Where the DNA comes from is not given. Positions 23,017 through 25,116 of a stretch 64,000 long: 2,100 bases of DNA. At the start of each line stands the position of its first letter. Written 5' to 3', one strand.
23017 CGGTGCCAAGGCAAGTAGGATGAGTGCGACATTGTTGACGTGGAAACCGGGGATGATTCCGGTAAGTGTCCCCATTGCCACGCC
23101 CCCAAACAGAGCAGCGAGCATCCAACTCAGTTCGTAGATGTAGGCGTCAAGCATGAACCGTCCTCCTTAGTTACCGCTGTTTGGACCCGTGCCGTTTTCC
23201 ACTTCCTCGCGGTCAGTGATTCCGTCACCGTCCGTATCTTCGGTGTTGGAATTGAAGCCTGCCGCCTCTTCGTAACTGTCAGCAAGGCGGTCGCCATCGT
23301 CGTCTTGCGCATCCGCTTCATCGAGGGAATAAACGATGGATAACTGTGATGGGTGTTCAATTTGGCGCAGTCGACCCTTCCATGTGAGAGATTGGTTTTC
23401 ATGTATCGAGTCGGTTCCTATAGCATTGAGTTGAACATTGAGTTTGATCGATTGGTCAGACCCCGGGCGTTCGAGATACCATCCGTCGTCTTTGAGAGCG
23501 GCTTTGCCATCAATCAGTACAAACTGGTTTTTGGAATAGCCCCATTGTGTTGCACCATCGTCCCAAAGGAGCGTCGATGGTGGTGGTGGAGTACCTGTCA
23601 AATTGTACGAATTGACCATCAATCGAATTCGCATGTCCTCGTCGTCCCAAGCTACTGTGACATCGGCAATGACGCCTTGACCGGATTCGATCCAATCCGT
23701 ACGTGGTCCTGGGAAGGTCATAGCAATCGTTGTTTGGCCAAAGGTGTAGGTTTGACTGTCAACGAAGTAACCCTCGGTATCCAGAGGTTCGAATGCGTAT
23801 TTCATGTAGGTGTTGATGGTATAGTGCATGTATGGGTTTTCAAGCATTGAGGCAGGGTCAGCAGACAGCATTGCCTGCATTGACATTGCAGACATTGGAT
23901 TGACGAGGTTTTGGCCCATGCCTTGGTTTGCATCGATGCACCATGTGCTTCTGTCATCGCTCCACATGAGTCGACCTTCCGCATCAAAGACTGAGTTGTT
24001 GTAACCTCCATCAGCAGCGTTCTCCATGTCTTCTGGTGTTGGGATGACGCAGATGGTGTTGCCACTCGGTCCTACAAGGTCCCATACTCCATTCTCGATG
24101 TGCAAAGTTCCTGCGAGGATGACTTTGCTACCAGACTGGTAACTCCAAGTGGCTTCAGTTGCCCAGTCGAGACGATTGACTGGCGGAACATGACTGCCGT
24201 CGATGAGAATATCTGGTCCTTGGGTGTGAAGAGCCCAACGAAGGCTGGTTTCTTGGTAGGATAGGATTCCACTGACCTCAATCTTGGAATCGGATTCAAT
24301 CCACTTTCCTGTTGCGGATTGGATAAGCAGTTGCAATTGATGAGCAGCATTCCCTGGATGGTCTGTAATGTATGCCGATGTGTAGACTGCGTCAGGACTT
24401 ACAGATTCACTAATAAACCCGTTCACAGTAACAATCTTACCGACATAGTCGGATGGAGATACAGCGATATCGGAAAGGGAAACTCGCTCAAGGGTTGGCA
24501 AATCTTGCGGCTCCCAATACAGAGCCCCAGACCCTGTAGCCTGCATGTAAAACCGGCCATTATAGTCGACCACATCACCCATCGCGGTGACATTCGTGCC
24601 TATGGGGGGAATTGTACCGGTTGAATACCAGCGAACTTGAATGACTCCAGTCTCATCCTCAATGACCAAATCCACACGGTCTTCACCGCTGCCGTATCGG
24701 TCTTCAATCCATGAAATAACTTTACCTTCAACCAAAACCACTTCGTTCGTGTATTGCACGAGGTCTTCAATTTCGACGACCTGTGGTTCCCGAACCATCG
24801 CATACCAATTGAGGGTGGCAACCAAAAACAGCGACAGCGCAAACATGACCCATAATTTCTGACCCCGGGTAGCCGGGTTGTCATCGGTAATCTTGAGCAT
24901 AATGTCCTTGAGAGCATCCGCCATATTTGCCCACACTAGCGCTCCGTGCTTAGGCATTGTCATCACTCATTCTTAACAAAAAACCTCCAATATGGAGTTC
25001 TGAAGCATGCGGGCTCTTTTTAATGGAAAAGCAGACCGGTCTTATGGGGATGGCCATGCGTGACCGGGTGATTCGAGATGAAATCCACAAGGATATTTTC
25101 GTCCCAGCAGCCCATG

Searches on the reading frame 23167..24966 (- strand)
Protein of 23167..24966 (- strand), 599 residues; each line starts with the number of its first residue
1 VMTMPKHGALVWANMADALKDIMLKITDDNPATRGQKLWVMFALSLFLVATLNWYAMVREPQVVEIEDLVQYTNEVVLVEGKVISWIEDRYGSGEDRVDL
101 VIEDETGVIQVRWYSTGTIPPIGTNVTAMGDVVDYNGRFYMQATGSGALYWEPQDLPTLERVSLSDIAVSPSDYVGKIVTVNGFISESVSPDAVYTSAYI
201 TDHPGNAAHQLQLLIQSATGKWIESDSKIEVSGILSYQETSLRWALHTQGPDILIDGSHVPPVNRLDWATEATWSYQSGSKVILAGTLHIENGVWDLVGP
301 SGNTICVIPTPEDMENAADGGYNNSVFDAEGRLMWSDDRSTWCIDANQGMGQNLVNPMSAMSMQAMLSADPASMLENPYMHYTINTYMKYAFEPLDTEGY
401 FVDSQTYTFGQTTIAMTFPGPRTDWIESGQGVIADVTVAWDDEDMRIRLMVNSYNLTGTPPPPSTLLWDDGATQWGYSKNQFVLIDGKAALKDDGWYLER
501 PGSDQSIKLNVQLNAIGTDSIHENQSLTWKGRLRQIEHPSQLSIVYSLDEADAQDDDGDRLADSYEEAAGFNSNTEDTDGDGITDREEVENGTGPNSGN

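Call 8: search_protein_families(library=pfam, proteins=[window:23167-24966:-], max_evalue=0.001)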
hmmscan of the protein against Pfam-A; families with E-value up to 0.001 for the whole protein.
window:23167-24966:- (599 aa): 2 families
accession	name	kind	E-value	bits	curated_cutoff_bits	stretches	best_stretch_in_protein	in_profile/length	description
PF18884.5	TSP3_bac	-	2.6e-05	24.4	25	1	577-596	1-20/22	Bacterial TSP3 repeat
PF02839.19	CBM_5_12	-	0.00015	22.2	26.2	0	130-159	11-42/44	Carbohydrate-binding module family 5/12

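Call 32: search_protein_families(library=ncbifam, proteins=[window:23167-24966:-], max_evalue=0.00001)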
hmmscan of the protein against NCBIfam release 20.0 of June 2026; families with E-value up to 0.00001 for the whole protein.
window:23167-24966:- (599 aa): 0 families

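Call 44: find_homologous_proteins(query=window:23167-24966:-, max_evalue=0.00001)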
Query window:23167-24966:- (599 aa): 394 proteins with E <= 0.00001 among 7512 candidates; the best 120 are listed.
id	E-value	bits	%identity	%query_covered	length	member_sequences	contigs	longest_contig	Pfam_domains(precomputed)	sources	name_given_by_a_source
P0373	0.0e+0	1282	93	100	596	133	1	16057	PF18884.6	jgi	jgi:hypothetical protein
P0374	0.0e+0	1175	88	96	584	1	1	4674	-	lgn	-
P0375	0.0e+0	1175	88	96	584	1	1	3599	-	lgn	-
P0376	0.0e+0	1175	88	96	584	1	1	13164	-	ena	-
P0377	0.0e+0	1175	88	96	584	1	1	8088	-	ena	-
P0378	0.0e+0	1174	88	96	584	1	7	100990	-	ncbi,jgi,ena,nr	ncbi:MAG: hypothetical protein DWC08_06270 [Candidatus Poseidoniales archaeon]|nr:MAG: hypothetical 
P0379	0.0e+0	1173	88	96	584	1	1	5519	-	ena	-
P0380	0.0e+0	1173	88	96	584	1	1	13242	-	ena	-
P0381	0.0e+0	1173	88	96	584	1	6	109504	-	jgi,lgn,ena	-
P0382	0.0e+0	1173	88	96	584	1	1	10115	-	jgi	-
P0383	0.0e+0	1173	88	96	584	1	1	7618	-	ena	-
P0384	0.0e+0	1172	88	96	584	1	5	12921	-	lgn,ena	-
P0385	0.0e+0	1172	88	96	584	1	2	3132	-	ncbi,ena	-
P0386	0.0e+0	1172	88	96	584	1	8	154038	-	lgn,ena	-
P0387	0.0e+0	1172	88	96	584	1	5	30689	-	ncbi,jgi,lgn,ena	-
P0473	0.0e+0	1031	76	98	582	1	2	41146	PF01336.32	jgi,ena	-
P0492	0.0e+0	1016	76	96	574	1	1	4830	PF01336.32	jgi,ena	-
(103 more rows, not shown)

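Call 58: predict_structure(alignment_id=A3)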
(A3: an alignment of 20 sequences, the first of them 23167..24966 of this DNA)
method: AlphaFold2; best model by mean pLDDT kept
length: 599 residues; sequences in the alignment: 20
mean_pLDDT: 42.7   pTM: 0.25
mean pLDDT of the five models: 42.7, 41.3, 35.5, 34.8, 33.0
residues with pLDDT >= 90: 0; 70-90: 62; 50-70: 134; < 50: 403
segments of 3 or more residues with pLDDT < 50: 1-28, 50-80, 87-97, 105-110, 112-118, 125-260, 271-278, 350-459, 476-479, 512-520, 537-544, 556-578, 580-587, 591-599
pLDDT, mean of each block of 10 residues (from residue 1): 29 36 48 52 53 33 25 33 49 40 46 46 48 29 22 25 26 28 24 24 25 29 35 31 30 34 57 44 78 80 76 74 79 60 64 25 22 25 22 21 20 24 35 33 28 39 63 49 69 73 67 45 61 53 53 52 40 46 48 39
secondary structure, 60 per line:
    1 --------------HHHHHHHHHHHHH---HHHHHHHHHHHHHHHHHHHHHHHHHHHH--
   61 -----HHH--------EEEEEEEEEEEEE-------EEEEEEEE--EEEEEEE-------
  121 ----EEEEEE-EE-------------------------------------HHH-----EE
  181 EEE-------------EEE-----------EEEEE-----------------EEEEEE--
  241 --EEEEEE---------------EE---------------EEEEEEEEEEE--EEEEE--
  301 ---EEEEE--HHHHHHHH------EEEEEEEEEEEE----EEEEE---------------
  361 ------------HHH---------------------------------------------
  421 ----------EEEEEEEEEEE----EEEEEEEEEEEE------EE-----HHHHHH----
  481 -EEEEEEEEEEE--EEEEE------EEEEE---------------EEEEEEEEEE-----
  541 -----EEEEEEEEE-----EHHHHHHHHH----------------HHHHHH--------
elements in order: H15-27 H31-58 E77-89 E97-104 E107-113 E125-130 E179-183 E197-199 E211-215 E233-238 E243-248 E281-291 E294-298 E304-308 H311-318 E325-336 E341-345 E431-441 E446-457 H471-476 E482-492 E495-499 E506-510 E526-535 E546-554 H561-569 H586-591

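Call 61: search_solved_structures(query=A4, max_evalue=10, show_alignments=2)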
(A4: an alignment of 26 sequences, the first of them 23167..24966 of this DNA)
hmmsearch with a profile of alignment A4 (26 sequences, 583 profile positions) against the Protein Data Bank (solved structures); distinct sequences matched with E-value up to 10: 9.
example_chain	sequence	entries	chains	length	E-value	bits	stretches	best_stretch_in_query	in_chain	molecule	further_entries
7c7r_B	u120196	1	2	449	0.0079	17.7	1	511-580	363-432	Biofilm-associated surface protein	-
7c7u_A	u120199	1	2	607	0.011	17.2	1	512-580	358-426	Biofilm-associated surface protein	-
2a4e_A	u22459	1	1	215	0.046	15.1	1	147-221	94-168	Cadherin-11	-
6i52_B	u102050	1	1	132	0.086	14.2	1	82-127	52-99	Replication factor A protein 2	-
9s5h_C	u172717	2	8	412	0.26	12.6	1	115-194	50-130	3-oxoacyl-(Acyl-carrier-protein) synthase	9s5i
3lnd_A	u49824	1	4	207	0.28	12.5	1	181-239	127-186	Cdh6 protein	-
6cgu_A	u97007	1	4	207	0.28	12.5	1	181-239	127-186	Cadherin-6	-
6cgb_A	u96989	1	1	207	0.37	12.1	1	182-239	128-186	Cadherin-11, Cadherin-6 chimera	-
6cg6_A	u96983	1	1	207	0.82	11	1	148-226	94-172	Cadherin-10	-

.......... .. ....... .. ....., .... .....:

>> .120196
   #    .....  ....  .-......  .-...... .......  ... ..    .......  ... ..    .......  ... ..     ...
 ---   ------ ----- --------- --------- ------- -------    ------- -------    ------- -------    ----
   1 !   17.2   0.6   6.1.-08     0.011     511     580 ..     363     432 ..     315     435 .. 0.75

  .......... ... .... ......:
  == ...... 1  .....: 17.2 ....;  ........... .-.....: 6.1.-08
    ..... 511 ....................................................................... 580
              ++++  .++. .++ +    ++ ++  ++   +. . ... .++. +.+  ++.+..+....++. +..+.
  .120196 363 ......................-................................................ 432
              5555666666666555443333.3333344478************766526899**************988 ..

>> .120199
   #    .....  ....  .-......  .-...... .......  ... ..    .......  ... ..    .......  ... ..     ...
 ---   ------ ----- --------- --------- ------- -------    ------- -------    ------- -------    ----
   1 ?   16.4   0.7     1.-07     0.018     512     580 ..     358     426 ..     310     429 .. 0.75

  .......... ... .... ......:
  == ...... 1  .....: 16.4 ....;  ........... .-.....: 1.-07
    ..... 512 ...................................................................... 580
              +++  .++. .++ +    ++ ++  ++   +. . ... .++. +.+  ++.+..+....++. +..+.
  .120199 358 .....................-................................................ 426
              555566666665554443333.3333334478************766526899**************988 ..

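Call 62: search_protein_families(library=pfam, alignment_id=A4, max_evalue=0.05)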
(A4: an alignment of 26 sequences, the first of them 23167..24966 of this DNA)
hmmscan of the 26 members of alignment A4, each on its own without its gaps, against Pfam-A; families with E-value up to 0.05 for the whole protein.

A. member 1, window:23167-24966:- (599 aa): 3 families
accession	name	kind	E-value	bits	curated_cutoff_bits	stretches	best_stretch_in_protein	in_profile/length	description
PF18884.5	TSP3_bac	-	2.6e-05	24.4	25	1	577-596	1-20/22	Bacterial TSP3 repeat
PF02839.19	CBM_5_12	-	0.00015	22.2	26.2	1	130-159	11-42/44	Carbohydrate-binding module family 5/12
PF13567.11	DUF4131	-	0.0073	16.4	31.6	0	36-100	28-88/165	Domain of unknown function (DUF4131)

B. families by the number of members that match (of 26 scanned): 11 families
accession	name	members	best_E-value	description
PF01336.31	tRNA_anti-codon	16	0.00017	OB-fold nucleic acid binding domain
PF18884.5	TSP3_bac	10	6.4e-11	Bacterial TSP3 repeat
PF02839.19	CBM_5_12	8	0.00015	Carbohydrate-binding module family 5/12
PF13567.11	DUF4131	6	0.003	Domain of unknown function (DUF4131)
PF23139.1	OB_YrrC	3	0.0022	ATP-dependent DNA helicase YrrC, OB-fold domain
PF15651.11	Tox-SGS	2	0.032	Salivary glad secreted protein domain toxin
PF13202.12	EF-hand_5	1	0.0019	EF hand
PF00036.39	EF-hand_1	1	0.0031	EF hand domain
PF06452.16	CBM9_1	1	0.021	Carbohydrate family 9 binding domain-like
PF17428.7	DUF5412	1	0.042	Family of unknown function (DUF5412)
PF13742.12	tRNA_anti_2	1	0.049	OB-fold nucleic acid binding domain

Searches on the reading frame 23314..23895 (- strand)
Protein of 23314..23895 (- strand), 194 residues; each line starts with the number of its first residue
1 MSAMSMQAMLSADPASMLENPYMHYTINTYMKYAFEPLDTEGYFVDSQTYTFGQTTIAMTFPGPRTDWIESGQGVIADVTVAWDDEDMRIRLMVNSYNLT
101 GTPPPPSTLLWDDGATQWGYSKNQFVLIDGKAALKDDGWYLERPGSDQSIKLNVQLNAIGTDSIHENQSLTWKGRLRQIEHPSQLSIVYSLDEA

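Call 43: search_protein_families(library=pfam, proteins=[window:23314-23895:-], max_evalue=10)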
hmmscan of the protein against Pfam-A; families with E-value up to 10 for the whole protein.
seq(194 aa): 1 family
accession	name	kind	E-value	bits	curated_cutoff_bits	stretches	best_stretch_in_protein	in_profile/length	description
PF25162.1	DUF7827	-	0.02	15.4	27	1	71-104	44-77/120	Domain of unknown function (DUF7827)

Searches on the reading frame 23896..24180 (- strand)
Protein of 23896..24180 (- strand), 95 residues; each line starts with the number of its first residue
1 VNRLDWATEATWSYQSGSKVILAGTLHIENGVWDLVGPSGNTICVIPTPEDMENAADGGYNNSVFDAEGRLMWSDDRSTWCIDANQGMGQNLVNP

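Call 43: search_protein_families(library=pfam, proteins=[window:23896-24180:-], max_evalue=10)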
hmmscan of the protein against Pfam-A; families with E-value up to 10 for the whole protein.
seq(95 aa): 1 family
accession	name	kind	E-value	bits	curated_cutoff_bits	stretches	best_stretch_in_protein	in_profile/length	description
PF12866.13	DUF3823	-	0.039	14.6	27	1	50-82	36-68/90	Protein of unknown function (DUF3823) N-terminal domain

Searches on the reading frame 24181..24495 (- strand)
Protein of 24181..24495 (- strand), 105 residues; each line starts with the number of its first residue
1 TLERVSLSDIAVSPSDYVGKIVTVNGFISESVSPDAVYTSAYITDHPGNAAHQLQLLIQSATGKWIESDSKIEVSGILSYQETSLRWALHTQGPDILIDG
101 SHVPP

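Call 43: search_protein_families(library=pfam, proteins=[window:24181-24495:-], max_evalue=10)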
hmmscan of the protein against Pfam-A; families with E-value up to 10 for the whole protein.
seq(105 aa): 2 families
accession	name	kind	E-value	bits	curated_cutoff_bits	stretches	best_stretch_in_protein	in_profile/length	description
PF21537.2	DUF1980_C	-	0.0031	17.6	25.9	1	7-82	35-112/141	DUF1980 C-terminal domain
PF12869.13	tRNA_anti-like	-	0.048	13.7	23.5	1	15-78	66-132/146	tRNA_anti-like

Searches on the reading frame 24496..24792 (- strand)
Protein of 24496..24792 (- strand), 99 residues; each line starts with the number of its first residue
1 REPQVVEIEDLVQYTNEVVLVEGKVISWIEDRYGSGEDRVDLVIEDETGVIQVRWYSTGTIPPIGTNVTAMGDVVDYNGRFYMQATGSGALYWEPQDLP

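Call 43: search_protein_families(library=pfam, proteins=[window:24496-24792:-], max_evalue=10)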
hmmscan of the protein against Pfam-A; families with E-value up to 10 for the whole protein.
seq(99 aa): 2 families
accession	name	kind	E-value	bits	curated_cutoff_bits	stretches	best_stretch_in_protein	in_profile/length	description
PF02839.19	CBM_5_12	-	0.00016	22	26.2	1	72-99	11-40/44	Carbohydrate-binding module family 5/12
PF01336.31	tRNA_anti-codon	-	0.0022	18.4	27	1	28-86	6-70/75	OB-fold nucleic acid binding domain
